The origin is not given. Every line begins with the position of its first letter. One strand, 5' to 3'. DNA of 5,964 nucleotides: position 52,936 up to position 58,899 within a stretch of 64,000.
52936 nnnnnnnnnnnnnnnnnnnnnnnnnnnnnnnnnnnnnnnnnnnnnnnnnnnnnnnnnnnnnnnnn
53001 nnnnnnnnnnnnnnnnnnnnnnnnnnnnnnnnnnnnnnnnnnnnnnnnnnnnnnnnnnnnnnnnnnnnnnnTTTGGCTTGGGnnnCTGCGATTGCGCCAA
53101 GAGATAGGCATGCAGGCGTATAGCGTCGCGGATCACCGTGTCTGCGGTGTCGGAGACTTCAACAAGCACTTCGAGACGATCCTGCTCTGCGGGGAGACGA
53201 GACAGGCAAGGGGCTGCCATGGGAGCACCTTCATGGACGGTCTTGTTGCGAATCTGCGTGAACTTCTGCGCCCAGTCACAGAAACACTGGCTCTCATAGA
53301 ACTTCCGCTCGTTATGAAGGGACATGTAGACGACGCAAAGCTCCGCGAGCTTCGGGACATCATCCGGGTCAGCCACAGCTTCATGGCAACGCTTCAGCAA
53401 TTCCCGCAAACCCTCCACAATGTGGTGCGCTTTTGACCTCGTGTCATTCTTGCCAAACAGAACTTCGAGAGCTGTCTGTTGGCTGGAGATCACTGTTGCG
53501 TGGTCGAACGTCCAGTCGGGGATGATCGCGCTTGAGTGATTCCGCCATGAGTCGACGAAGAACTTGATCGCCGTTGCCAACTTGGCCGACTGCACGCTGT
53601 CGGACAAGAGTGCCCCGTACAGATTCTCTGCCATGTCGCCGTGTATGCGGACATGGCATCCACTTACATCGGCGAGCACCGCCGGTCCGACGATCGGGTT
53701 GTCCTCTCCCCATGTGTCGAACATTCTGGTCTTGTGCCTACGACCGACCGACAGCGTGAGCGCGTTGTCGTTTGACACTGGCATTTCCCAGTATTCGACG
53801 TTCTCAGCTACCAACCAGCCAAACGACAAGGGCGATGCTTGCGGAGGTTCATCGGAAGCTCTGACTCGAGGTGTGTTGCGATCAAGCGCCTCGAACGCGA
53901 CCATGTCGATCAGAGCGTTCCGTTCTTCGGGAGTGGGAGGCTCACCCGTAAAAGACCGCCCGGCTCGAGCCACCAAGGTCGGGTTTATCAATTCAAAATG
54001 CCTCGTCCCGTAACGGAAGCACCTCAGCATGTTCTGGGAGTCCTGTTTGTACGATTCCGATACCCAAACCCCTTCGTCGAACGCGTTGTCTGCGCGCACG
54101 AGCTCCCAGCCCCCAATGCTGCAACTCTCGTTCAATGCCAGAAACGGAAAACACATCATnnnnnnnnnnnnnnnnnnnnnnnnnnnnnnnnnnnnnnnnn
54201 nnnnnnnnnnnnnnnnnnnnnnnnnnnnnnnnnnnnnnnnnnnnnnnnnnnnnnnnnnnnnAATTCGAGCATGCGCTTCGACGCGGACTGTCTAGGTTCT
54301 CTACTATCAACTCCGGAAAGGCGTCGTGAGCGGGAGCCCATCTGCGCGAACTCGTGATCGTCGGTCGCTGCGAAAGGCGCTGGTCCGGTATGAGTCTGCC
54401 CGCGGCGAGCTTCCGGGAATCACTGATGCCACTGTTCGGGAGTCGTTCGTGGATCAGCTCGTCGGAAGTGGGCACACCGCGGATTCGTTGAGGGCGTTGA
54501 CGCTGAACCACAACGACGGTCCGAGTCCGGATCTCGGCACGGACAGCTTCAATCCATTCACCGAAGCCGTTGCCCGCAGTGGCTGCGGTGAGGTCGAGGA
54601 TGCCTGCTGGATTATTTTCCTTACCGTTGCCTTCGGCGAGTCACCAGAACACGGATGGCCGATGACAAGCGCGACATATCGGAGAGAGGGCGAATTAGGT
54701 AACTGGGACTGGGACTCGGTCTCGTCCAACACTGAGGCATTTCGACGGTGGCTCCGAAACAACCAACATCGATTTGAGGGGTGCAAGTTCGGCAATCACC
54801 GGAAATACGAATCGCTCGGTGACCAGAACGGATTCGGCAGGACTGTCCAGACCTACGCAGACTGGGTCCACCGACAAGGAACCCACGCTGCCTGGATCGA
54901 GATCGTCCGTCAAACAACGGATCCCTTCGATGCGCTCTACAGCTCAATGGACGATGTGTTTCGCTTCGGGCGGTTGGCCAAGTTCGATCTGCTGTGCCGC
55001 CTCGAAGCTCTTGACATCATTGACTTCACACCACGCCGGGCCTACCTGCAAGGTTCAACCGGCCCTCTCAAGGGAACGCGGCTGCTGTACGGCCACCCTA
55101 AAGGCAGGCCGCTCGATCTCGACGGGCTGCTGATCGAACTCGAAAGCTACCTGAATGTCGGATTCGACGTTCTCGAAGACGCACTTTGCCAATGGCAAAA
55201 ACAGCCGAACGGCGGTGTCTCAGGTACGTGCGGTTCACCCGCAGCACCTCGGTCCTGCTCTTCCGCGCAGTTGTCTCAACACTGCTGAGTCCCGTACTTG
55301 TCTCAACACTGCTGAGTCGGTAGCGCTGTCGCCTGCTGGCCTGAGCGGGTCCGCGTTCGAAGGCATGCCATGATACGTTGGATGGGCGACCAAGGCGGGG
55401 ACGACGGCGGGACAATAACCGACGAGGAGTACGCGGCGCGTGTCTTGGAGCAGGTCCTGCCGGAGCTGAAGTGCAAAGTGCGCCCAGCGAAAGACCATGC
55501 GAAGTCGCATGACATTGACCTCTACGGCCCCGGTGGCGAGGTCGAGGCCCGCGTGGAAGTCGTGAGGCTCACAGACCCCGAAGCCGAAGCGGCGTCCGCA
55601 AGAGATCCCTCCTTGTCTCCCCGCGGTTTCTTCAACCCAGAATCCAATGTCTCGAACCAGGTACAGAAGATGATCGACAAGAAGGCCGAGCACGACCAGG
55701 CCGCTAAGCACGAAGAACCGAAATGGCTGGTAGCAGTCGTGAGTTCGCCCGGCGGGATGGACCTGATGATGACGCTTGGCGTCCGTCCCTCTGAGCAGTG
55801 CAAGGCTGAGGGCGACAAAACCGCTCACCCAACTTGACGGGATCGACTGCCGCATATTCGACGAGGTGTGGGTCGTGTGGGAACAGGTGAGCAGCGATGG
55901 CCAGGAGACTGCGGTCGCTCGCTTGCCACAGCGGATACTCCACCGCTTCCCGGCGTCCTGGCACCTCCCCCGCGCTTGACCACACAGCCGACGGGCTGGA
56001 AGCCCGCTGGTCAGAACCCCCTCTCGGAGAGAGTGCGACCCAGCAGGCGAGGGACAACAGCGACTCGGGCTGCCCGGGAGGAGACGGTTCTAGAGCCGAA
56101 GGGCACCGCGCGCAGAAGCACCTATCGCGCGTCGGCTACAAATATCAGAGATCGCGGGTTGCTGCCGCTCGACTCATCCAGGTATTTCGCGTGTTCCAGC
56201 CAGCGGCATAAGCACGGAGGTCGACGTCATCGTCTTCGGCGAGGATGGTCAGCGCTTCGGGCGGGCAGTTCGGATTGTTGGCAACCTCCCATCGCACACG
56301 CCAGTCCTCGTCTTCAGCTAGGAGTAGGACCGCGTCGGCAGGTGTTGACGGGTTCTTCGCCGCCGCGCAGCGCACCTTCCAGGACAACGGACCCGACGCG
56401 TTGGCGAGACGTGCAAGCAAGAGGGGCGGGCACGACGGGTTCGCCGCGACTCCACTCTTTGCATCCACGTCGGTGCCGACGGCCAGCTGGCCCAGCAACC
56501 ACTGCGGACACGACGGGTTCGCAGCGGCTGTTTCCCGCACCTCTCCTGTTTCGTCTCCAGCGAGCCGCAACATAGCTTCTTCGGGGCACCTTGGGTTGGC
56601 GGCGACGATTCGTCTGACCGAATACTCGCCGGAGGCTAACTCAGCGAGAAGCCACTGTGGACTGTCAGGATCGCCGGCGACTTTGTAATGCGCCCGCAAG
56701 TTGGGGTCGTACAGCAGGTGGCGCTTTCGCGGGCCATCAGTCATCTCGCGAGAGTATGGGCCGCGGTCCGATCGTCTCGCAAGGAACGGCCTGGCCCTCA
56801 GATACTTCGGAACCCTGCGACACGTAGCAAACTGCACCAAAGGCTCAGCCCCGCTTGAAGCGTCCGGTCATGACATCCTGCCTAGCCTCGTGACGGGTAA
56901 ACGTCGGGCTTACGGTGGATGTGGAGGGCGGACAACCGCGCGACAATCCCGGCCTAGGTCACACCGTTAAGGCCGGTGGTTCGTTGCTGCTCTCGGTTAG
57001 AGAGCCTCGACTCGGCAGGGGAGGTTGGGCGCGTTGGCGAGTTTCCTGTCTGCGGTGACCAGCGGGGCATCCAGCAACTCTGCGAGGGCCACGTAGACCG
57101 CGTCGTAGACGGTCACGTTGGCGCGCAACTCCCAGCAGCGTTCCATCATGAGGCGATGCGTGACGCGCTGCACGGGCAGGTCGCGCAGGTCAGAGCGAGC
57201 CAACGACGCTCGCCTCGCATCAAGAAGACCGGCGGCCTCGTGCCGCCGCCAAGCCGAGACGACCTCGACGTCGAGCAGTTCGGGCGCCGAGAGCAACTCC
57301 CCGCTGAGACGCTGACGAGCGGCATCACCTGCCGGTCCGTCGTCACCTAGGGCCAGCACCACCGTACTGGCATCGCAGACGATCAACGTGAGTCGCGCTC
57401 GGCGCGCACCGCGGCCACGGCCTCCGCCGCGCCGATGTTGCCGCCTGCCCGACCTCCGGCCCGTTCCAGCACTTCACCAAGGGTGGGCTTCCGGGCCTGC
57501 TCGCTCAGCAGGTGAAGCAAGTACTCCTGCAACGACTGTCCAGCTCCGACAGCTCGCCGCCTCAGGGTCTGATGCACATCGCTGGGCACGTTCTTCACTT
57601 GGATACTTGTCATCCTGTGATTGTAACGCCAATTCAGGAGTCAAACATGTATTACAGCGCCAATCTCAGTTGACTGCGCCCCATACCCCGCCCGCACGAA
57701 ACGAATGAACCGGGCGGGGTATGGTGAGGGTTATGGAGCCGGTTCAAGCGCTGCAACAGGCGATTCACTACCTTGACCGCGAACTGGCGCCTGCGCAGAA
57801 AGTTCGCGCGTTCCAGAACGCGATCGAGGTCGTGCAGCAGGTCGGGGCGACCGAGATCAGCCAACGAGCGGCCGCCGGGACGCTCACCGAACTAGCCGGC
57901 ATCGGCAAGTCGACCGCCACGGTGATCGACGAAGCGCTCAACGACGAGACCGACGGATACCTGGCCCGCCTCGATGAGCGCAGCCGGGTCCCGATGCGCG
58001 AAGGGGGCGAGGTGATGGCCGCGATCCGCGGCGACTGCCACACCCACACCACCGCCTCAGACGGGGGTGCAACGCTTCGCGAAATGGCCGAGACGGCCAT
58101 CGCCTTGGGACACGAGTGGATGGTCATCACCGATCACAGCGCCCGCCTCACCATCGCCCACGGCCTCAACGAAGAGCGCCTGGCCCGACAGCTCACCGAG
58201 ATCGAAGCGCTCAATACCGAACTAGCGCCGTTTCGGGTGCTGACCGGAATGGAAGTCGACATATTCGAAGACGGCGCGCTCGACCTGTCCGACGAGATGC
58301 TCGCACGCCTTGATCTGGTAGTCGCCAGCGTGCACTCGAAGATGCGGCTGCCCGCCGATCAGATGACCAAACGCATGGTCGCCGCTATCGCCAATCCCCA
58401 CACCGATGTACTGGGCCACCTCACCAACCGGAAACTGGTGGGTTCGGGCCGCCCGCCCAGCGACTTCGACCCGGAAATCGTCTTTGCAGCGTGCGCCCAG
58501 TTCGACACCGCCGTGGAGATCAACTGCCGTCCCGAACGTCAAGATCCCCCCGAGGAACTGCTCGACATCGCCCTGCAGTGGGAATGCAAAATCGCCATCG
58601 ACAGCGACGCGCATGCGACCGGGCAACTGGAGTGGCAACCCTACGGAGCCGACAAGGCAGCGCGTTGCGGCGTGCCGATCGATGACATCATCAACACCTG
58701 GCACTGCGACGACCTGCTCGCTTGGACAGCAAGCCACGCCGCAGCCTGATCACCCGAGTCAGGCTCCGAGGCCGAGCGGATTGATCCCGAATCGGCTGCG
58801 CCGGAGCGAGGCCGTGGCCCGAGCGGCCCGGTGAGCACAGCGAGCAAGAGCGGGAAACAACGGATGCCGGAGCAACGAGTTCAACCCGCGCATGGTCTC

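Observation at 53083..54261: Unknown 392-aa protein with an Rx4H (HEPN-type) motif sits 11 nt upstream of hsdR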

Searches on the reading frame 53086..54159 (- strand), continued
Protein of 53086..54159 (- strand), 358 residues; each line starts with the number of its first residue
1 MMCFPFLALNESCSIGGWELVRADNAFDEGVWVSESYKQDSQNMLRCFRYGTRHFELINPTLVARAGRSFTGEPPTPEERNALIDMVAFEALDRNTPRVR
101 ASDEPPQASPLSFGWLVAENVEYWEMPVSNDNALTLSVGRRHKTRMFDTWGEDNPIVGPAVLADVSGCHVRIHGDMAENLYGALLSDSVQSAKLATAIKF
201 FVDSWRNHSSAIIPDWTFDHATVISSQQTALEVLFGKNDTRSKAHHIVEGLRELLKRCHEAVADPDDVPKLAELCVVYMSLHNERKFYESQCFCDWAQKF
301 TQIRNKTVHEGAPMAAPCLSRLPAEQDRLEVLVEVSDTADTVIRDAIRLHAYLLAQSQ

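Call 91: search_protein_families(library=pfam, proteins=[L061:2262-4982:+, L061:2-2335:+, L066:2446-4947:+, L066:908-2446:+, L068:2392-4974:+, L060:3995-4954:+, L060:1330-3171:+, L057:2-2959:+, L062:1484-3196:+, L065:3915-4982:+], max_evalue=0.0001)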
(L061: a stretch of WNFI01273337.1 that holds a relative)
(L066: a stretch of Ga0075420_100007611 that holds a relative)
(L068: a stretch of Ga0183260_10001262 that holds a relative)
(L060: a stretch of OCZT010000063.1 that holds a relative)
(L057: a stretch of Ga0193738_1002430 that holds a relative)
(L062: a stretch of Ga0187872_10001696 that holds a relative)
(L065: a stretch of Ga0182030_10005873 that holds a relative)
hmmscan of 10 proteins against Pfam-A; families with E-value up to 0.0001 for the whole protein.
L061:2262-4982:+ (907 aa): 1 family
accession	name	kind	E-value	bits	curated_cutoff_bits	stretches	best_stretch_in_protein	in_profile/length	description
PF01555.25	N6_N4_Mtase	-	1.5e-26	94.2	26.7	1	175-505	1-218/221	DNA methylase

L061:2-2335:+ (778 aa): 0 families

L066:2446-4947:+ (834 aa): 1 family
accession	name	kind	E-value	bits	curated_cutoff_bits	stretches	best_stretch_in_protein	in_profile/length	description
PF10544.15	T5orf172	-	8e-05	23.5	20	0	31-113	13-100/101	T5orf172 domain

L066:908-2446:+ (513 aa): 1 family
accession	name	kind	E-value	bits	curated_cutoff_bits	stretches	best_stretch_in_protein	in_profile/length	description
PF07669.17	Eco57I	-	1.3e-27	97.4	25.3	1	91-261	2-171/171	Eco57I restriction-modification methylase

L068:2392-4974:+ (861 aa): 2 families
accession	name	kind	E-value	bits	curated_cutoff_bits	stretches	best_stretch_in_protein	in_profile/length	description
PF13304.12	AAA_21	-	1.9e-12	48.3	27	1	348-476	205-304/304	AAA domain, putative AbiEii toxin, Type IV TA system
PF13175.12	AAA_15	-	4.2e-10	40.2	32.1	0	109-136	18-45/374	AAA ATPase domain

L060:3995-4954:+ (320 aa): 0 families

L060:1330-3171:+ (614 aa): 3 families
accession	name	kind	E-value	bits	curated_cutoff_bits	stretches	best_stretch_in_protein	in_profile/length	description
PF12696.13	TraG-D_C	-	1.1e-19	71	22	1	439-566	1-125/126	TraM recognition site of TraD and TraG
PF02534.20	T4SS-DNA_transf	-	3.6e-12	46.3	20.1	1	352-596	221-454/468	Type IV secretory system Conjugative DNA transfer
PF10412.15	TrwB_AAD_bind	-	9.9e-09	35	20.5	1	393-579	200-380/387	Type IV secretion-system coupling protein DNA-binding domain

L057:2-2959:+ (986 aa): 1 family
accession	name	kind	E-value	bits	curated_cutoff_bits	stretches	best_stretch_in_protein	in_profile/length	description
PF04851.21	ResIII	-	6.7e-11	42.8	22.5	1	1-189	33-163/164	Type III restriction enzyme, res subunit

L062:1484-3196:+ (571 aa): 0 families

L065:3915-4982:+ (356 aa): 2 families
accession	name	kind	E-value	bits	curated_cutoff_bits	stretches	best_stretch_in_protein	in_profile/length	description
PF02899.23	Phage_int_SAM_1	-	8.6e-10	39.2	22.3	1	98-165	11-81/83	Phage integrase, N-terminal SAM-like domain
PF00589.27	Phage_integrase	-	3.2e-09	37.2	27.1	1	191-316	3-136/172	Phage integrase family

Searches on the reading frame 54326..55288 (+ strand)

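Call 5: search_protein_families(library=pfam, proteins=[window:54326-55288:+], max_evalue=0.1)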
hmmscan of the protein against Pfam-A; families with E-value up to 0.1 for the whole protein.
window:54326-55288:+ (320 aa): 2 families
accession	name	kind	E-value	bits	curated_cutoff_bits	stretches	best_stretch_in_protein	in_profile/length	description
PF18746.6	aGPT-Pplase3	-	3.5e-65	220.6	25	1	38-295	3-272/279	Alpha-glutamyl/putrescinyl thymine pyrophosphorylase clade 3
PF18724.6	ADDT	-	7.1e-54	183.4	26.2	1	72-296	3-231/232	Amino acid:DNA transferase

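Call 6: search_protein_families(library=padloc, proteins=[window:54326-55288:+], max_evalue=0.1)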
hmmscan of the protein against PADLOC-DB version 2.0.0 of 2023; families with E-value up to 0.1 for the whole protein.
window:54326-55288:+ (320 aa): 0 families

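Call 7: search_protein_families(library=ncbifam, proteins=[window:54326-55288:+], max_evalue=1)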
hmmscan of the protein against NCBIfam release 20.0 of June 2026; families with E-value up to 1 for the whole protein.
window:54326-55288:+ (320 aa): 0 families

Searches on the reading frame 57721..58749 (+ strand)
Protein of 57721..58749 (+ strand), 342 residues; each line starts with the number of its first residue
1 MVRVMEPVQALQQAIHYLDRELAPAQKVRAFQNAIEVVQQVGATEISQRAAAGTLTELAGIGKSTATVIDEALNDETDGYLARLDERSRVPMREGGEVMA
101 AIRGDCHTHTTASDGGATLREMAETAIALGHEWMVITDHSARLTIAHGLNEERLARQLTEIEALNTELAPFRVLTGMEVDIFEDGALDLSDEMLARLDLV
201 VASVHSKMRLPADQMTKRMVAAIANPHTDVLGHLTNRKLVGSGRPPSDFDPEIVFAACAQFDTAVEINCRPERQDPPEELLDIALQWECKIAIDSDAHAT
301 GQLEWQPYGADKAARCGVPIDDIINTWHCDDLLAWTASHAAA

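Call 43: search_protein_families(library=pfam, proteins=[window:57721-58749:+], max_evalue=0.01)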
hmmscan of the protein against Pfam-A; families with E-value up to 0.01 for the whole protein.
window:57721-58749:+ (342 aa): 2 families
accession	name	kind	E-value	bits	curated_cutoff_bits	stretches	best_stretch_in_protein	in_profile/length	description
PF02811.25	PHP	-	8.6e-10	39.6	26.4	1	105-210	1-98/164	PHP domain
PF14716.13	HHH_8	-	1.2e-06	29.2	30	1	8-76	7-71/73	Helix-hairpin-helix domain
